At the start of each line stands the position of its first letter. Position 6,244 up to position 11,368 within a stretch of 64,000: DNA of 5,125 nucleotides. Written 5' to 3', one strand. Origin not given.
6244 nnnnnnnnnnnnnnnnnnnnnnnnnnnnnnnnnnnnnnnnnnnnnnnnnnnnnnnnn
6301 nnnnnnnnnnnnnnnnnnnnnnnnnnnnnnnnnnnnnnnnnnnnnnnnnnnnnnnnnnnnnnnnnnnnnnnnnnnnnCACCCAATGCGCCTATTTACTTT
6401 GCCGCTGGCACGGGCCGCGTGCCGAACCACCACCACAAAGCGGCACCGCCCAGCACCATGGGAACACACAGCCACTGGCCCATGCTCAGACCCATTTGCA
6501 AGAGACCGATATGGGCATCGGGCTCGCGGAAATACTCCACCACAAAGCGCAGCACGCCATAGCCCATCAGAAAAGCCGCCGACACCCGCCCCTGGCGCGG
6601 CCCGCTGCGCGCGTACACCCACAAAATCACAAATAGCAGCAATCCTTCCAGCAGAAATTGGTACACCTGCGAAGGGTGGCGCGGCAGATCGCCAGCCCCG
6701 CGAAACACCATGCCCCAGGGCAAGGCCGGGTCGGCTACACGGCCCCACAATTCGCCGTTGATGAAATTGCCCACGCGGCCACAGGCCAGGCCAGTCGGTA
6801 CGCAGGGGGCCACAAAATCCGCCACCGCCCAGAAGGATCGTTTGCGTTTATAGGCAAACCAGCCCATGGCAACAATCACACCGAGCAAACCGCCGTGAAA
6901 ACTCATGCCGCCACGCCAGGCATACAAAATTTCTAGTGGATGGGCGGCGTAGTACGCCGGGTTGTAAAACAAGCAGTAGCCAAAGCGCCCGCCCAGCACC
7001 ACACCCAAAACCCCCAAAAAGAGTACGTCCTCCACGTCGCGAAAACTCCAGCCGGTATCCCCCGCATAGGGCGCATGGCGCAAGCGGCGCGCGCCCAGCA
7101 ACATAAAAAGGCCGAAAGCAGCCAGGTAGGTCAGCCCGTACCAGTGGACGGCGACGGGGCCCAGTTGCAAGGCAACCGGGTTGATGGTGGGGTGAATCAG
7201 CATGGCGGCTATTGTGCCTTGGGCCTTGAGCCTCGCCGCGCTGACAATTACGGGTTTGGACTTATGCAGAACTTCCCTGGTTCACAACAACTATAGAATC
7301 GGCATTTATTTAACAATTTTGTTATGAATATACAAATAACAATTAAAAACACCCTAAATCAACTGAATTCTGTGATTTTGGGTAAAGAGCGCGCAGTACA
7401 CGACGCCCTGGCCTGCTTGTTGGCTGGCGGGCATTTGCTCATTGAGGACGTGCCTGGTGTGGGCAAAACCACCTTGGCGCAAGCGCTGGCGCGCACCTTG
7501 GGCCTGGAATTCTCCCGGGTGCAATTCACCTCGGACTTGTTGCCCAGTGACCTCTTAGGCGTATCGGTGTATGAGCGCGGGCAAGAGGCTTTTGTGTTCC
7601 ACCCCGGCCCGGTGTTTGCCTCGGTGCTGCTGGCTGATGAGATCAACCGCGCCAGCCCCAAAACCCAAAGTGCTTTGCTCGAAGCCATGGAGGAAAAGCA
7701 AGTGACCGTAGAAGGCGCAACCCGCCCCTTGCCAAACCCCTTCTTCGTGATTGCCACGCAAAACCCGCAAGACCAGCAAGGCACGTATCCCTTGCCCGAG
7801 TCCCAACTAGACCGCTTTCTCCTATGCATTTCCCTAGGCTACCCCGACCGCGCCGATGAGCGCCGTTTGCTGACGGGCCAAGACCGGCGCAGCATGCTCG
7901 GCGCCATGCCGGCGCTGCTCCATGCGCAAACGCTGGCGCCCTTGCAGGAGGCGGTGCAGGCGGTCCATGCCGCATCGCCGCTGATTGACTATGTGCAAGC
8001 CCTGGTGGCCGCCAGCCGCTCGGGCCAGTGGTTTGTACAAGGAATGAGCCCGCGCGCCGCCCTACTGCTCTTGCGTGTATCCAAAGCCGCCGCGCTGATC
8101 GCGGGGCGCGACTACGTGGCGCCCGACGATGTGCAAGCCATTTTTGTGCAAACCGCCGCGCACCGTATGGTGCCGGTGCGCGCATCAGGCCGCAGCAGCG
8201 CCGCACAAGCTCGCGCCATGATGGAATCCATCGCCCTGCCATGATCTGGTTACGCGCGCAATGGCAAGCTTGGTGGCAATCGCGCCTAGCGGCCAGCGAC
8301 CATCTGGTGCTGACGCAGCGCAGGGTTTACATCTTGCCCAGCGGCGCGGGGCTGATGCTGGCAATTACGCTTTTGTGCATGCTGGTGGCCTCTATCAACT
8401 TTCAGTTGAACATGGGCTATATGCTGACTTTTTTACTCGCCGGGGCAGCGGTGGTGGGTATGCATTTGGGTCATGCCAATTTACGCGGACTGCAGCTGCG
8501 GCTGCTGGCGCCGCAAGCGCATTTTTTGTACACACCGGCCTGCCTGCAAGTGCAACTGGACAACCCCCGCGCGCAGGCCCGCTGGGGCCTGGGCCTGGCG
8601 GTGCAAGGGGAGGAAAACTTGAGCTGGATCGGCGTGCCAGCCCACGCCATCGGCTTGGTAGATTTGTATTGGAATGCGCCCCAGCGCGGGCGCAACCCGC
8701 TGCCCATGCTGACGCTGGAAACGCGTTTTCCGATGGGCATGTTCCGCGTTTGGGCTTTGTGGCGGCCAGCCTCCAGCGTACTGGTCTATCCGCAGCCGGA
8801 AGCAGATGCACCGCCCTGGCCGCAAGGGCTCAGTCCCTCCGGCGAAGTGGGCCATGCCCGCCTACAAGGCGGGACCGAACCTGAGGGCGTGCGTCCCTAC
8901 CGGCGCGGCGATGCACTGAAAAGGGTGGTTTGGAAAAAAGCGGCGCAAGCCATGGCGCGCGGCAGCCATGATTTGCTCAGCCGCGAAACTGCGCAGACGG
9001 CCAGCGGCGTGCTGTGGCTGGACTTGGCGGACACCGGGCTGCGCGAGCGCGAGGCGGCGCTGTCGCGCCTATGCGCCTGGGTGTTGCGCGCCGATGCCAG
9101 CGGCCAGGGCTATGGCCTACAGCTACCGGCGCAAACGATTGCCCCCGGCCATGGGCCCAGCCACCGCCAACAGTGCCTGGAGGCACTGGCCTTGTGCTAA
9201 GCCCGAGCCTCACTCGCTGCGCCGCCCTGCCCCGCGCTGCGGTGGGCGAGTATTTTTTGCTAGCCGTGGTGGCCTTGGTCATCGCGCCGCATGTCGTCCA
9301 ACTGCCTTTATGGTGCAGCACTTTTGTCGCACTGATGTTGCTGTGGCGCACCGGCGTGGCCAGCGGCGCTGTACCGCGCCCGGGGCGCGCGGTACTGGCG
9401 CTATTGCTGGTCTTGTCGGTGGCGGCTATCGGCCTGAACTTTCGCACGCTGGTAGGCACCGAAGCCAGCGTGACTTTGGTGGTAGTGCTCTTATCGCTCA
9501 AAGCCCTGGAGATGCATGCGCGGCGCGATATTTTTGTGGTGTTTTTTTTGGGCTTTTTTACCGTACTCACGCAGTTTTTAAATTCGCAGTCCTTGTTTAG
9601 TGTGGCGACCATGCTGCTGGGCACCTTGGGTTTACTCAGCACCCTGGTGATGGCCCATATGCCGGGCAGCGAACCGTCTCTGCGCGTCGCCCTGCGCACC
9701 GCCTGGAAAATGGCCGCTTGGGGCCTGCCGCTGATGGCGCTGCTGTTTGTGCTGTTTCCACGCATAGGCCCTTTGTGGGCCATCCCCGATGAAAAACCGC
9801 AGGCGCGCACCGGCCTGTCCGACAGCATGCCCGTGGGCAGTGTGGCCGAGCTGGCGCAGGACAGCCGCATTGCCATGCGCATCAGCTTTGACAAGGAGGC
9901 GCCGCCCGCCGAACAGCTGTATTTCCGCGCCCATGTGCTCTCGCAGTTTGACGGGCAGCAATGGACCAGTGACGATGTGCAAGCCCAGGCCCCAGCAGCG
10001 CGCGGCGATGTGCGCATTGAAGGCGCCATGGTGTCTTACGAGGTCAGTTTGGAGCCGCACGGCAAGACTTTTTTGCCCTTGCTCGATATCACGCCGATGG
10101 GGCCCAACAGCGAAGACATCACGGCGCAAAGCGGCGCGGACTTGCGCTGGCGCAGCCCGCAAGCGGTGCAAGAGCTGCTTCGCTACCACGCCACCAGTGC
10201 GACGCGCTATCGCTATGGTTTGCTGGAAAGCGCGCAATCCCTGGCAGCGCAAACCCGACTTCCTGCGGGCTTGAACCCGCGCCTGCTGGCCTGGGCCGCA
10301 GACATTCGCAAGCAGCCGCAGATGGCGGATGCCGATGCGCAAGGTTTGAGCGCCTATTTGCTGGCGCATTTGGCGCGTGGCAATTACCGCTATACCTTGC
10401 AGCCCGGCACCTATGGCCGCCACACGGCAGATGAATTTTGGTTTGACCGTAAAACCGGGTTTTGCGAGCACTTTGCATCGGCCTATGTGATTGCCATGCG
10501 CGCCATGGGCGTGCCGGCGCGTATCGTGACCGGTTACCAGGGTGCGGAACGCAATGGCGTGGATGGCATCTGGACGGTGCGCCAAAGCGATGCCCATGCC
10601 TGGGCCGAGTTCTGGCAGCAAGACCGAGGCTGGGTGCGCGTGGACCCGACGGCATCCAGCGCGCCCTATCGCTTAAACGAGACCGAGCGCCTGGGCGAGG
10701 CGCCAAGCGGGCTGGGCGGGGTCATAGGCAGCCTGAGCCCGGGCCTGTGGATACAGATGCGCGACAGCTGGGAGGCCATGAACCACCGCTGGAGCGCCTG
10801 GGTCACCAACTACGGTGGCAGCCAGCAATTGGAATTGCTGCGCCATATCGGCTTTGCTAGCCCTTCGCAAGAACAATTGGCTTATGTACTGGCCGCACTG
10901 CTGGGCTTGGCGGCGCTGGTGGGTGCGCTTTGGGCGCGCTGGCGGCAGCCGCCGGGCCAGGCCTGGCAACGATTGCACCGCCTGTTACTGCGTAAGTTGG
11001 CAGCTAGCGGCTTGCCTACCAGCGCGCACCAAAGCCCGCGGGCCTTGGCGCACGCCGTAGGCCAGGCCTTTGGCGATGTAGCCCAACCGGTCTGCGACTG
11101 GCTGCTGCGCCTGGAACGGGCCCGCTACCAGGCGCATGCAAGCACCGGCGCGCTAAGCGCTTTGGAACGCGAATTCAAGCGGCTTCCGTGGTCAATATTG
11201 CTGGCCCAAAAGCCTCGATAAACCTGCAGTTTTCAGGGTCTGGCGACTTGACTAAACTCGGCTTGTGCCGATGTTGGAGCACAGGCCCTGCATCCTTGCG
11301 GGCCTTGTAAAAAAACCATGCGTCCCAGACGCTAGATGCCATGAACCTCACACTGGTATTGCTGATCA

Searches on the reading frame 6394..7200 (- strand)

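Call 68: search_protein_families(library=pfam, proteins=[window:6394-7200:-], max_evalue=0.00001)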
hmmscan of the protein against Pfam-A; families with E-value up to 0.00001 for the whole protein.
window:6394-7200:- (268 aa): 1 family
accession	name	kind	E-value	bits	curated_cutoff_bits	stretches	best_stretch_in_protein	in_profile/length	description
PF01790.23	LGT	-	6.5e-78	261.8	24.9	1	8-258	1-240/240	Prolipoprotein diacylglyceryl transferase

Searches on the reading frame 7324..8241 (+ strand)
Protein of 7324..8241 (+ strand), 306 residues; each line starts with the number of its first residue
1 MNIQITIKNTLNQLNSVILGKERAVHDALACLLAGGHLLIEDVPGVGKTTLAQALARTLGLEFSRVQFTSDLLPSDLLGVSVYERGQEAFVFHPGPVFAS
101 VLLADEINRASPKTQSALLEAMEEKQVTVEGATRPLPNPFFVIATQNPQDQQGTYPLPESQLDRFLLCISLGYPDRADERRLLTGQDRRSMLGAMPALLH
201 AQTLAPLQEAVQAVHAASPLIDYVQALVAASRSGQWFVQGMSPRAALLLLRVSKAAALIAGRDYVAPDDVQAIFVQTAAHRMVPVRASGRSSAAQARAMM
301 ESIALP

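Call 68: search_protein_families(library=pfam, proteins=[window:7324-8241:+], max_evalue=0.00001)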
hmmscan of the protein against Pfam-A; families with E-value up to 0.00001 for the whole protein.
window:7324-8241:+ (306 aa): 6 families
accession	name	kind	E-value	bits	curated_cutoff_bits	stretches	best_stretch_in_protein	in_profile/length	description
PF07726.17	AAA_3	-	1.3e-63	213.1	27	1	37-167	1-131/131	ATPase family associated with various cellular activities (AAA)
PF07728.20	AAA_5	-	2e-15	57.5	22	1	43-165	7-139/139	AAA domain (dynein-related subfamily)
PF17863.7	AAA_lid_2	-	3e-14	53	22.7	1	239-286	11-58/74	AAA lid domain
PF00004.35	AAA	-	1.9e-08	35.2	21.2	1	43-149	6-112/131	ATPase family associated with various cellular activities (AAA)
PF20030.5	bpMoxR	-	1.4e-06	28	27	1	7-179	3-174/205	MoxR domain in the MoxR-vWA-beta-propeller ternary systems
PF05496.18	RuvB_N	-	6.8e-06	26.4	27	0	36-129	34-115/159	Holliday junction DNA helicase RuvB P-loop domain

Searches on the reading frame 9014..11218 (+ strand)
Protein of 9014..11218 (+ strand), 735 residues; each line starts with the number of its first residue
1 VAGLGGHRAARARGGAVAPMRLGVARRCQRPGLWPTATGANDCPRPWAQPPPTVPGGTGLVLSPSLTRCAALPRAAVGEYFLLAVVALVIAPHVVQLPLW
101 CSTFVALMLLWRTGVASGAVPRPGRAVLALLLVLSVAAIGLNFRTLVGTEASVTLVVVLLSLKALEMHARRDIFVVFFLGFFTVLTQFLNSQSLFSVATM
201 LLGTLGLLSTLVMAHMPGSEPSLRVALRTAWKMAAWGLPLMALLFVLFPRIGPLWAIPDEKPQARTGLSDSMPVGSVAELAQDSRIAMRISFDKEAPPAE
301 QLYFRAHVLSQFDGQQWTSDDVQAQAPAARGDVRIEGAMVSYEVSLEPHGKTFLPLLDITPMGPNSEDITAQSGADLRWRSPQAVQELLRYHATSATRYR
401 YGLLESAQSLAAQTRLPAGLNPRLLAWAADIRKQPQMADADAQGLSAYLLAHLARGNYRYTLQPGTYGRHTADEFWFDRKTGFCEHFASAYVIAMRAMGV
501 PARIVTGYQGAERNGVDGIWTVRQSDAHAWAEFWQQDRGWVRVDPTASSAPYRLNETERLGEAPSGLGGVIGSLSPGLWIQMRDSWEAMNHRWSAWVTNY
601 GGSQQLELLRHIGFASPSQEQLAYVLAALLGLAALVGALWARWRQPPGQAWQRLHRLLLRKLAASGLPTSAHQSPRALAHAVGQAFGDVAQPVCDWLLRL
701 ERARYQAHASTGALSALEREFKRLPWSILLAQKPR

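Call 68: search_protein_families(library=pfam, proteins=[window:9014-11218:+], max_evalue=0.00001)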
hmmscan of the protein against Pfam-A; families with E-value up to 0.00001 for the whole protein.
window:9014-11218:+ (735 aa): 2 families
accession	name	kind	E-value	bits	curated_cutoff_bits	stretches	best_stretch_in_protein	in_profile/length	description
PF11992.13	TgpA_N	-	4.1e-67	227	30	1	82-400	2-331/333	TgpA N-terminal domain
PF01841.26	Transglut_core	-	3.1e-24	85.8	23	1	441-545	12-108/108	Transglutaminase-like superfamily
